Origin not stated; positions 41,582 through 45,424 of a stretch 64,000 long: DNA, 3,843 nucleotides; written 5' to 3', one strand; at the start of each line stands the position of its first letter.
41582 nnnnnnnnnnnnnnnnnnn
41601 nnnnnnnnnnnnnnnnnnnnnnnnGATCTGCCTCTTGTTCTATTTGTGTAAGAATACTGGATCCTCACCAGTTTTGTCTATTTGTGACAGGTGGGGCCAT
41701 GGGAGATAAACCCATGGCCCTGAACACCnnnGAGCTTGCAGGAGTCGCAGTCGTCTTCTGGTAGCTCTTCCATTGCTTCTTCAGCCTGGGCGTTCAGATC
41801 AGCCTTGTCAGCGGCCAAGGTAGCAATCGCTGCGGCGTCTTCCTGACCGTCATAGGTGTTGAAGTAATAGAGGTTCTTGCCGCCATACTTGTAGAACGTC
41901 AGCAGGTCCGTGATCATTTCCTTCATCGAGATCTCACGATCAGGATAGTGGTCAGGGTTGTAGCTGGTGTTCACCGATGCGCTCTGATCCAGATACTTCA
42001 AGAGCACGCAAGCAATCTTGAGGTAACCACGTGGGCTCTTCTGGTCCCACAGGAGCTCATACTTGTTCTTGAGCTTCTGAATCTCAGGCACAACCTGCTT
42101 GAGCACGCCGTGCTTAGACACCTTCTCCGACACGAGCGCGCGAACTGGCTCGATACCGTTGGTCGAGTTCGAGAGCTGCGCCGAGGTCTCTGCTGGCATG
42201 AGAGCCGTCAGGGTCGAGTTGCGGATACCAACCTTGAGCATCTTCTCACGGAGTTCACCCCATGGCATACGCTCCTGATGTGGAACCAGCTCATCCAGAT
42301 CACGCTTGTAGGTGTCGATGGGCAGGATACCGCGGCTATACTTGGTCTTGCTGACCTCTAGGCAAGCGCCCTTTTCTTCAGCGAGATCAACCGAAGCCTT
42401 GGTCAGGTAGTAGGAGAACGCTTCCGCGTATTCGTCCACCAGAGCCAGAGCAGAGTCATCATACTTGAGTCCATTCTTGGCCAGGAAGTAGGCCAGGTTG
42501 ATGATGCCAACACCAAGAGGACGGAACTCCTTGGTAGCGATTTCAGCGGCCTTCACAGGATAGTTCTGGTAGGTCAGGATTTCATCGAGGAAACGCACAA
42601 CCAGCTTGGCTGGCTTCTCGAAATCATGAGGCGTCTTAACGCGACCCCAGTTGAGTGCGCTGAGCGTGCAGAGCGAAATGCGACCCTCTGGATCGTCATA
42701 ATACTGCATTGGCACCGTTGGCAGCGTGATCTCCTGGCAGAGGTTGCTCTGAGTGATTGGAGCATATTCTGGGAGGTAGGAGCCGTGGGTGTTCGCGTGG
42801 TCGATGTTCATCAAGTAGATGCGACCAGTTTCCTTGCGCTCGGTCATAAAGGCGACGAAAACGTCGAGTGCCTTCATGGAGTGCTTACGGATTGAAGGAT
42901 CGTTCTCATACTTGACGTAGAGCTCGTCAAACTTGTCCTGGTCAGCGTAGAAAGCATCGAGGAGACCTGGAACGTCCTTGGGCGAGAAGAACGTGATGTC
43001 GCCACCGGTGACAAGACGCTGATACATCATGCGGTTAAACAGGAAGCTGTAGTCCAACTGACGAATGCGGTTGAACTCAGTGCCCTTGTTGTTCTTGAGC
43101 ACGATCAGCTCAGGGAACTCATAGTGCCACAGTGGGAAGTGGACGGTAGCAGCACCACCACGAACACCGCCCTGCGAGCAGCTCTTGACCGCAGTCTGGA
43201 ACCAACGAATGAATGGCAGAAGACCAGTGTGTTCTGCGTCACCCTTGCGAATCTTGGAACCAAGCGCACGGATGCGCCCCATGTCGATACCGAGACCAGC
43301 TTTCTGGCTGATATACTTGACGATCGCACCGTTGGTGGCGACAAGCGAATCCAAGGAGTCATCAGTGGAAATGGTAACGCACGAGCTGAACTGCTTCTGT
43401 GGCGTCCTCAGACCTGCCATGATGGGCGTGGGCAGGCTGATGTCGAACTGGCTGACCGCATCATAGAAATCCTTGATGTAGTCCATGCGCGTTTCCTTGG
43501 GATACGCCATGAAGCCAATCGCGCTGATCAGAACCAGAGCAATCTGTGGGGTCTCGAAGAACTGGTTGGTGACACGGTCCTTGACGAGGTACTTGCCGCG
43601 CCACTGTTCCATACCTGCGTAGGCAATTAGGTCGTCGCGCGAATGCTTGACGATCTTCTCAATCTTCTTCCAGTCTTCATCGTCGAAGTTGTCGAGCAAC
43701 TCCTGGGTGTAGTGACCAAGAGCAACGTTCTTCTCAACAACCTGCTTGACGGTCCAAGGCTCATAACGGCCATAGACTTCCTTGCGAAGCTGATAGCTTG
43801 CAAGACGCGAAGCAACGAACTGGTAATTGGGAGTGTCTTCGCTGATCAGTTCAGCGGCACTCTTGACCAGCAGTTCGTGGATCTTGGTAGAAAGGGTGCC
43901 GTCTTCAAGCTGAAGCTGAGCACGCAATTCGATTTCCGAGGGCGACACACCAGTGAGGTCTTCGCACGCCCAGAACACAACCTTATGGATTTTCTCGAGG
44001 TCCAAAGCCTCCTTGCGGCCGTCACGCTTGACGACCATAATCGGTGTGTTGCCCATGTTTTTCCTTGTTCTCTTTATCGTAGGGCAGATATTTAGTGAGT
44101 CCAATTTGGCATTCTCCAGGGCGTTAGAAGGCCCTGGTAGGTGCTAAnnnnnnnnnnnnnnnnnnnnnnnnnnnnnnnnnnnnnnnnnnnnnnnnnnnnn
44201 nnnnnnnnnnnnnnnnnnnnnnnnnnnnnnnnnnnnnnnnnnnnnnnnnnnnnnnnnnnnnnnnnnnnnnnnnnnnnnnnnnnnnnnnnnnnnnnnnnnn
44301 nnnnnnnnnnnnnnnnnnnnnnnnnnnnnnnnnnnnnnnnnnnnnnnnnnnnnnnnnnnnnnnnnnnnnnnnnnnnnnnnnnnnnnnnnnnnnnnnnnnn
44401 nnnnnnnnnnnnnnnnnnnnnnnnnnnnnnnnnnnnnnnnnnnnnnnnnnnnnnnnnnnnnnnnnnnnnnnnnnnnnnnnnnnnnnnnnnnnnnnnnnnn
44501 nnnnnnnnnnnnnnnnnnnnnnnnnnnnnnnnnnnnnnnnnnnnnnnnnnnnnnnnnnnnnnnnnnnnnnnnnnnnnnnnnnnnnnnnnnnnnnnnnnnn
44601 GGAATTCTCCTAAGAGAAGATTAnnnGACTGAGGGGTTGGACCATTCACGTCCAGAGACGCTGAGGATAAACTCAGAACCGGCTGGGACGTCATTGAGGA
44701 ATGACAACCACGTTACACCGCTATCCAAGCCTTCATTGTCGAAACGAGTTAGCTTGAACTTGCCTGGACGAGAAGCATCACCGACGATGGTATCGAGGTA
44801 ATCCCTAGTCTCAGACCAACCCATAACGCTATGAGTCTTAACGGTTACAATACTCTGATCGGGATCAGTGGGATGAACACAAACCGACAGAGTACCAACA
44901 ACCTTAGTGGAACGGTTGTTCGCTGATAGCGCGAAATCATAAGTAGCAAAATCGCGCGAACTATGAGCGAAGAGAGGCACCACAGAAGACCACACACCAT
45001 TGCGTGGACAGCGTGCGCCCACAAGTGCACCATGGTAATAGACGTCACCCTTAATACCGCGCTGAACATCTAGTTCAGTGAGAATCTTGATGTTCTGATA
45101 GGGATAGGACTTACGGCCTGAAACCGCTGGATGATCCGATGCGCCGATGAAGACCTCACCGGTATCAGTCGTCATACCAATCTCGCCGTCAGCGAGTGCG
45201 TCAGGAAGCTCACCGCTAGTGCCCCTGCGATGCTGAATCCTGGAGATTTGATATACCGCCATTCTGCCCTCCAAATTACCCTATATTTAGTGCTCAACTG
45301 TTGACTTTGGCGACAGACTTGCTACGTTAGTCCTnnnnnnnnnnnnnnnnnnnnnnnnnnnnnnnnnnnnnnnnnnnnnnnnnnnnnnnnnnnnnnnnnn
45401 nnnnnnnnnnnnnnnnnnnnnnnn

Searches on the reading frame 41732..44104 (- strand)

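Call 10: search_protein_families(library=pfam, proteins=[window:41732-44104:-])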
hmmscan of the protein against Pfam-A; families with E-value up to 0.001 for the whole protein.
window:41732-44104:- (791 aa): 3 families
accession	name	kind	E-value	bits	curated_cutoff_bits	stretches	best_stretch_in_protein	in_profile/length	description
PF02867.20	Ribonuc_red_lgC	-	1.8e-112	377.1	23.9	1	240-748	1-523/523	Ribonucleotide reductase, barrel domain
PF00317.26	Ribonuc_red_lgN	-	7e-11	42.5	28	1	161-236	4-76/77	Ribonucleotide reductase, all-alpha domain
PF03477.21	ATP-cone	-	2.2e-10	41.4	25.8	1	22-109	1-88/88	ATP cone domain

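Call 11: search_protein_families(library=phrogs, proteins=[window:41732-44104:-])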
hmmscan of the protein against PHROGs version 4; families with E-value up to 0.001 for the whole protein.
window:41732-44104:- (791 aa): 8 families
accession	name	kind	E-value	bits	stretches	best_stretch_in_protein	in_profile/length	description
phrog_84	-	DNA, RNA and nucleotide metabolism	3.5e-293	976.3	1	12-790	53-795/975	ribonucleoside-diphosphate reductase large subunit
phrog_3987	-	DNA, RNA and nucleotide metabolism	1.8e-159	532.3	1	22-485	4-461/467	ribonucleotide reductase large subunit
phrog_3844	-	moron, auxiliary metabolic gene and host takeover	9.7e-135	451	1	324-790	1-450/451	NrdA-like aerobic NDP reductase large subunit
phrog_36555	-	DNA, RNA and nucleotide metabolism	1.4e-57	195.2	1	613-791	1-172/172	ribonucleotide reductase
phrog_22953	-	DNA, RNA and nucleotide metabolism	9.3e-13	49.6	1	275-456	4-201/201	ribonucleotide reductase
phrog_6132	-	DNA, RNA and nucleotide metabolism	1.3e-10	42.1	1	130-312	110-288/530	ribonucleotide reductase large subunit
phrog_30939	-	DNA, RNA and nucleotide metabolism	1.8e-07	30.4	1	211-338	470-595/977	ribonucleotide reductase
phrog_12229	-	DNA, RNA and nucleotide metabolism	2e-05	24.2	1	209-318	46-154/577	ribonucleotide reductase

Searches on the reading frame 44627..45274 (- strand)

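Call 10: search_protein_families(library=pfam, proteins=[window:44627-45274:-])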
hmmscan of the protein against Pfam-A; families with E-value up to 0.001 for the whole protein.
window:44627-45274:- (216 aa): 1 family
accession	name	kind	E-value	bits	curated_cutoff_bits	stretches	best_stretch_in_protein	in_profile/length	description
PF18454.7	Mtd_N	-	4.3e-11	43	26.3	1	13-44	1-33/37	Major tropism determinant N-terminal domain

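Call 11: search_protein_families(library=phrogs, proteins=[window:44627-45274:-])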
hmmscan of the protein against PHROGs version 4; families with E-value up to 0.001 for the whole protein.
window:44627-45274:- (216 aa): 1 family
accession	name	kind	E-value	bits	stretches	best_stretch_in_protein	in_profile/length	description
phrog_15647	-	head and packaging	4e-07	30.8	1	5-54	1-54/191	virion structural protein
